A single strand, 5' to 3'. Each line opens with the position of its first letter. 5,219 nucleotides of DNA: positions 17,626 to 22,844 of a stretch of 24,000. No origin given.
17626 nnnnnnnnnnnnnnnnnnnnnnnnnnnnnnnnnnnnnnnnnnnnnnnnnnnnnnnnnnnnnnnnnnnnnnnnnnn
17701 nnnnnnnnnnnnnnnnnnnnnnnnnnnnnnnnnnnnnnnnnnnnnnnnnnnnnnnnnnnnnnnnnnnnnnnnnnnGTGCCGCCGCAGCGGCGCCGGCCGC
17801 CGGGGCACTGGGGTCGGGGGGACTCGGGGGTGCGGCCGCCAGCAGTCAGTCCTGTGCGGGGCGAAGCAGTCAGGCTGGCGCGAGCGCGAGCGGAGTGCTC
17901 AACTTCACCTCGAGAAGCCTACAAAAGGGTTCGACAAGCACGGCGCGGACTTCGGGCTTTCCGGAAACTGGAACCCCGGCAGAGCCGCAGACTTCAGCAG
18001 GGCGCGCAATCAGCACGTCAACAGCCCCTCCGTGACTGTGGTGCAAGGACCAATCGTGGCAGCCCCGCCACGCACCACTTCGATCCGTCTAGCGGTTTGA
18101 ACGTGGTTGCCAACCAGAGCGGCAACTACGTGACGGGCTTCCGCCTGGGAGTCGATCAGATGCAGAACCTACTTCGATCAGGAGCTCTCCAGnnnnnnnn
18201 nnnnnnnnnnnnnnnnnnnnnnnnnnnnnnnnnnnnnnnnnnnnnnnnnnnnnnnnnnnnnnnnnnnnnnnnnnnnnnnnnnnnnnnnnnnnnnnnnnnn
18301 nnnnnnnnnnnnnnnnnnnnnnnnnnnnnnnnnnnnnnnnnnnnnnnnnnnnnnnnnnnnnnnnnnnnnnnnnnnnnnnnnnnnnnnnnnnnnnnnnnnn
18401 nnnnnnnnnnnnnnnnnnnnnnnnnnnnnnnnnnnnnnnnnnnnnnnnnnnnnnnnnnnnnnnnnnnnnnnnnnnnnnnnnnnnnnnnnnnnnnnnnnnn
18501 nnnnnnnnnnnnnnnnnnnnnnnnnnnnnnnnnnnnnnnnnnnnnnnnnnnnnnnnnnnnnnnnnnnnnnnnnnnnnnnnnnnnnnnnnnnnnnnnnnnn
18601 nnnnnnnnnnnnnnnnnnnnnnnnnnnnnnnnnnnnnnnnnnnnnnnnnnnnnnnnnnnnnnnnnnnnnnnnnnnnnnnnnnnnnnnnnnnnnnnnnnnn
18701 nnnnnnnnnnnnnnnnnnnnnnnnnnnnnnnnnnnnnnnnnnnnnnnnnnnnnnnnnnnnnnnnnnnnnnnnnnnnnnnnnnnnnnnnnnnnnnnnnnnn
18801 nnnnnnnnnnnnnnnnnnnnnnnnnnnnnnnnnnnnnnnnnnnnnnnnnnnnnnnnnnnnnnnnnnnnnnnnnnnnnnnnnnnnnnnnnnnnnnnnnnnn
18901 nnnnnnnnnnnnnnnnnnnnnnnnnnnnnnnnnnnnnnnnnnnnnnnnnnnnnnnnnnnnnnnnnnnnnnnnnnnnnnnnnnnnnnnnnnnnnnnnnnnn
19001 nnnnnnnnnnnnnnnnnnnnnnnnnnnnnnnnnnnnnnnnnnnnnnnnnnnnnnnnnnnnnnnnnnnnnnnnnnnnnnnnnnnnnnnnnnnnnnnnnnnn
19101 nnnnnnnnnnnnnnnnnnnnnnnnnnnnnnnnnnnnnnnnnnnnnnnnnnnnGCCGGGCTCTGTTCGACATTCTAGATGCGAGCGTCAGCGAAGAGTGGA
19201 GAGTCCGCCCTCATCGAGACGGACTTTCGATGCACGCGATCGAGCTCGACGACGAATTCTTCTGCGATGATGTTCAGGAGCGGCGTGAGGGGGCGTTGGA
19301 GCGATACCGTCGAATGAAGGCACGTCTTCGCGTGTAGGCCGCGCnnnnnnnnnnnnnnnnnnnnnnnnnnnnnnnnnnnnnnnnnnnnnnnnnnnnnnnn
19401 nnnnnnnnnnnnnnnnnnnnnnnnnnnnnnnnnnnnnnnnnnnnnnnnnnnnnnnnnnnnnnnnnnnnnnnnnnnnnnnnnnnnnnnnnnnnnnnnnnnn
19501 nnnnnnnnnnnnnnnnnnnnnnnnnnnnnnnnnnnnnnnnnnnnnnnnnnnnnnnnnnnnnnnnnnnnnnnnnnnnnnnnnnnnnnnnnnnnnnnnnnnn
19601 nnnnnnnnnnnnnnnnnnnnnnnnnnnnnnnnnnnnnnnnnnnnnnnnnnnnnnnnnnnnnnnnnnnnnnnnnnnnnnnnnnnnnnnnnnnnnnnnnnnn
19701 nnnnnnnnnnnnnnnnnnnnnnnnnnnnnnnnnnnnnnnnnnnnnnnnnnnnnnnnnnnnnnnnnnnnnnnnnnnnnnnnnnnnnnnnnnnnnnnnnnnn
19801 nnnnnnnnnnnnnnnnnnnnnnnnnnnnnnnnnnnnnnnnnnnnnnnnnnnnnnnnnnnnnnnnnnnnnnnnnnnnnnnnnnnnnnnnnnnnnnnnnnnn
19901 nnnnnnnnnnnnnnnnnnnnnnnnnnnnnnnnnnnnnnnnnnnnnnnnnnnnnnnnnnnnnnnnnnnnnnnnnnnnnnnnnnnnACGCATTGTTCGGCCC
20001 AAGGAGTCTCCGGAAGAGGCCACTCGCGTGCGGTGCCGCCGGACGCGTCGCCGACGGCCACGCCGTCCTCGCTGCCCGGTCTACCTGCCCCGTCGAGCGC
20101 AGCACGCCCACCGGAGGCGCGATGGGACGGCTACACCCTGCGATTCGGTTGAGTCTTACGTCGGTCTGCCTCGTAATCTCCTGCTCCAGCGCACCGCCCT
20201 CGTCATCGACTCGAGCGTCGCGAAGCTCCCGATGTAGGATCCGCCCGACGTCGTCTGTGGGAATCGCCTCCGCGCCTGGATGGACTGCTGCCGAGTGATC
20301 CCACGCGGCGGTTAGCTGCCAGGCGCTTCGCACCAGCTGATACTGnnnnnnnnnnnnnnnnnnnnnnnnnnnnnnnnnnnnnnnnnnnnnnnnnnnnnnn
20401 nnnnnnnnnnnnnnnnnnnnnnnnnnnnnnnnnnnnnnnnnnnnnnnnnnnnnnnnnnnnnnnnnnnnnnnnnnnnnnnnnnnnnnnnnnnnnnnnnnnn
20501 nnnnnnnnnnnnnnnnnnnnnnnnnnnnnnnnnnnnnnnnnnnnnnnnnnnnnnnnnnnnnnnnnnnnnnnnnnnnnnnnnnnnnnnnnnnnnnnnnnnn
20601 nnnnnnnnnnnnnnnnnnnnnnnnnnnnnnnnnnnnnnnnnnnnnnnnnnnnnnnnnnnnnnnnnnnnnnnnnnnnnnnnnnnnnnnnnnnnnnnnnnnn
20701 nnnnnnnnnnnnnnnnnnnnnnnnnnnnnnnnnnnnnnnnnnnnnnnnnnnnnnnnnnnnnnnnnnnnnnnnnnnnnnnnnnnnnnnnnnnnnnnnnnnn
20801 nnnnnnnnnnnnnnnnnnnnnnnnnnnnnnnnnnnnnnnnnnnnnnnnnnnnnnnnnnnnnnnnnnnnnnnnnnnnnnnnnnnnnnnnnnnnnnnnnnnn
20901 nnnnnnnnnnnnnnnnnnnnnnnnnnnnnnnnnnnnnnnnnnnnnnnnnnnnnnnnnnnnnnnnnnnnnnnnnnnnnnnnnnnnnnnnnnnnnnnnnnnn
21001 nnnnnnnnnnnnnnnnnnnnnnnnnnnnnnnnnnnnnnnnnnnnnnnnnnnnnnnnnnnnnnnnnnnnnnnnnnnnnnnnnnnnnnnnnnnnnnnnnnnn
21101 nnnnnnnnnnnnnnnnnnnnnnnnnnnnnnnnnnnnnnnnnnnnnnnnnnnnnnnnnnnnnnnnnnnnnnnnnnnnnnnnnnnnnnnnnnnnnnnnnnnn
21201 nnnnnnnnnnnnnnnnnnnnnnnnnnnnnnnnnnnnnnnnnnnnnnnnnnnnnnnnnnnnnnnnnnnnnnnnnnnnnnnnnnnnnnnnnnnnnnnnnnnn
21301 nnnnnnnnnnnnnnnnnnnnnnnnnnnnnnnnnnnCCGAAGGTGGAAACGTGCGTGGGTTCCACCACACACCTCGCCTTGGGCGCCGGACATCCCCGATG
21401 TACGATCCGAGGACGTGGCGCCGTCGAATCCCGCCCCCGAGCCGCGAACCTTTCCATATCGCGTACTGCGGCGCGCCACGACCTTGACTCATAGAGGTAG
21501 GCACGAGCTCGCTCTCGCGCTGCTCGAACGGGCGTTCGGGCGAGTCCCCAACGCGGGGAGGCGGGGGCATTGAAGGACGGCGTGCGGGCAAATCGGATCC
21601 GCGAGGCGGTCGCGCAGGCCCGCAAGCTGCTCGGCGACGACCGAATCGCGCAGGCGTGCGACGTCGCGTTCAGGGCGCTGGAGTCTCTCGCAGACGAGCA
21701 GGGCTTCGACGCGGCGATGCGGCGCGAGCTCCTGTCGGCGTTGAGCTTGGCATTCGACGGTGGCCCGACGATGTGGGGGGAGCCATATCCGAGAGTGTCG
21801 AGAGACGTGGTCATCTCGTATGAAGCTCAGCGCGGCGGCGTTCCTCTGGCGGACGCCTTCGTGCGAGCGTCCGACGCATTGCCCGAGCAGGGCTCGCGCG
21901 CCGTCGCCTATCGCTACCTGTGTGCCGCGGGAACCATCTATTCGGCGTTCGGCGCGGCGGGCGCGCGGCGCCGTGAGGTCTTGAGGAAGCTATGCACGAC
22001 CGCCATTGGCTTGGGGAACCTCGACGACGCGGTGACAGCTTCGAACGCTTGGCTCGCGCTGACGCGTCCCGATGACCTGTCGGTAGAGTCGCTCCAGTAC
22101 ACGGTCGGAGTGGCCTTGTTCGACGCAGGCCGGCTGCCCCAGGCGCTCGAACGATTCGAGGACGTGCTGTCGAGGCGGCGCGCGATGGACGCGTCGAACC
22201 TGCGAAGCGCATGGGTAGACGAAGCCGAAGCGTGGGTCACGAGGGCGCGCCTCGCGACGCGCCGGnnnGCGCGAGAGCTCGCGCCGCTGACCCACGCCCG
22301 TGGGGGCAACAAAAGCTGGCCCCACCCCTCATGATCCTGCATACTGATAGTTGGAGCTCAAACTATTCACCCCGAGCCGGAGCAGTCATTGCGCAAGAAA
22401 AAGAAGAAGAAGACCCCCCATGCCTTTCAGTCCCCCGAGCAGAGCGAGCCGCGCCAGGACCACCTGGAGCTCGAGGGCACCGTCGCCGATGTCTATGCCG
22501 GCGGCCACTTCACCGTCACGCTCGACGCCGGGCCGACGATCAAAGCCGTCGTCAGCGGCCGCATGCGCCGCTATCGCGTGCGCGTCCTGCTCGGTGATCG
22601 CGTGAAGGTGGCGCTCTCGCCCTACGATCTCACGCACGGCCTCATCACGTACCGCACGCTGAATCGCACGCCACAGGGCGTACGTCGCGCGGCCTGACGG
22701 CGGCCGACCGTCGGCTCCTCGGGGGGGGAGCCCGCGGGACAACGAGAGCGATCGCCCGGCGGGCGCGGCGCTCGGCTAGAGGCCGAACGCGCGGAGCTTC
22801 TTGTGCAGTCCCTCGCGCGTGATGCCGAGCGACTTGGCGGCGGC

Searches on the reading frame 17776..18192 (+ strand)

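Call 85: search_protein_families(library=pfam, proteins=[window:17776-18192:+], max_evalue=0.001)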
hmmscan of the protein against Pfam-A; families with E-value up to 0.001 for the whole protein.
window:17776-18192:+ (139 aa): 1 family
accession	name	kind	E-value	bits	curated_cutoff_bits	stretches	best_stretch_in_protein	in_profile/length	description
PF11429.13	Colicin_D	-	0.00015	22.5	25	1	90-131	42-83/84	Colicin D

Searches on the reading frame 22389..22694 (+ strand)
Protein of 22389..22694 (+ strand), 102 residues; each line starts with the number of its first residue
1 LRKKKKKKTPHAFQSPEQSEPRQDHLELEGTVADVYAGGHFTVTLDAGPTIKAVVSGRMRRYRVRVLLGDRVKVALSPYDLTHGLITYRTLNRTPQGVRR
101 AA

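Call 85: search_protein_families(library=pfam, proteins=[window:22389-22694:+], max_evalue=0.001)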
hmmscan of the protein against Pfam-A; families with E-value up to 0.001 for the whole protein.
window:22389-22694:+ (102 aa): 1 family
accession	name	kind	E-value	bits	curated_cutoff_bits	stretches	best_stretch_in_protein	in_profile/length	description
PF01176.25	eIF-1a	-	2.5e-17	62.7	30.2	1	27-89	2-64/64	Translation initiation factor 1A / IF-1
